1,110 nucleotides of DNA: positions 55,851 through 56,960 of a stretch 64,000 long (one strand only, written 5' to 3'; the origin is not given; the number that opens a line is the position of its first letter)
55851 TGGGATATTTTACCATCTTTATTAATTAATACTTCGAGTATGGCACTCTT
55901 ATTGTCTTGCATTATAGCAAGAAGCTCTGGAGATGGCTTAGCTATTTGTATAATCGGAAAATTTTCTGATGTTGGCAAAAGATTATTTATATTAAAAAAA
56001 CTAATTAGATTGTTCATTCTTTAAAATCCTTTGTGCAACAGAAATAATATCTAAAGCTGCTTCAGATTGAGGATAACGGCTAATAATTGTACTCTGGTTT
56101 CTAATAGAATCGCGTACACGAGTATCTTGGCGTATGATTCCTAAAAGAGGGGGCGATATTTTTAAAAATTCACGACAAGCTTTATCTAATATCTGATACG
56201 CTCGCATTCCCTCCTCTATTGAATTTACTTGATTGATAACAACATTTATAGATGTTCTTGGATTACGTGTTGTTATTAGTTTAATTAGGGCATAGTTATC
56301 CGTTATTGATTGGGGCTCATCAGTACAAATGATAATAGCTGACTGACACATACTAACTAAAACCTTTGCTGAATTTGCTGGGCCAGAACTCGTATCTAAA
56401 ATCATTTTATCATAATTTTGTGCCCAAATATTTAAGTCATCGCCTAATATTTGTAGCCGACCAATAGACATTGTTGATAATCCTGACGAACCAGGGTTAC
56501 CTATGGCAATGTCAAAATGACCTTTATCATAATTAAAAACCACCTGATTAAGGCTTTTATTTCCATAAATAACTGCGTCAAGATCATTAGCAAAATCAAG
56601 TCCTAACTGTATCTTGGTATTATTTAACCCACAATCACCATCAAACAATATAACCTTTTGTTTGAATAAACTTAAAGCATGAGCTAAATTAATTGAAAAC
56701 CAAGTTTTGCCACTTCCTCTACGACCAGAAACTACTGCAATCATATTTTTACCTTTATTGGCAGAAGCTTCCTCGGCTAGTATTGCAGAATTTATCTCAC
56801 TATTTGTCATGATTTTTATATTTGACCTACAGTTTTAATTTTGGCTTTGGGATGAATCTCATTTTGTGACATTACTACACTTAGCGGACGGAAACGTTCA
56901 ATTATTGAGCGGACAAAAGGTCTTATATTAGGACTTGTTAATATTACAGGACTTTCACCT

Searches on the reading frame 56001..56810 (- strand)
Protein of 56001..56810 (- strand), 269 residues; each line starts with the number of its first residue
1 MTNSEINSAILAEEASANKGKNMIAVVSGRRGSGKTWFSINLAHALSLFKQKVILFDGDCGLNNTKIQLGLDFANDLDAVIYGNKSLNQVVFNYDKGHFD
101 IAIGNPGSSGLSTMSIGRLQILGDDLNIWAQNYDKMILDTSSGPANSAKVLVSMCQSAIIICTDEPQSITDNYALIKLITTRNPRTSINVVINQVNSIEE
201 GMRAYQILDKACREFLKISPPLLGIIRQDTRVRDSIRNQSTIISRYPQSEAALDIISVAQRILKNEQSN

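Call 69: search_protein_families(library=pfam, proteins=[window:56001-56810:-], max_evalue=0.00001)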
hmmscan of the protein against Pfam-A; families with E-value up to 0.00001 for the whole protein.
window:56001-56810:- (269 aa): 3 families
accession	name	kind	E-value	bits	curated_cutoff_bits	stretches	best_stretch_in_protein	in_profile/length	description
PF01656.29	CbiA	-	6.3e-13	49.2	25.4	1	24-240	1-123/125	CobQ/CobB/MinD/ParA nucleotide binding domain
PF13614.12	AAA_31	-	1e-09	39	27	1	23-169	3-154/177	AAA domain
PF10609.15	ParA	-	3.7e-07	30.2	27.1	0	21-73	3-55/246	NUBPL iron-transfer P-loop NTPase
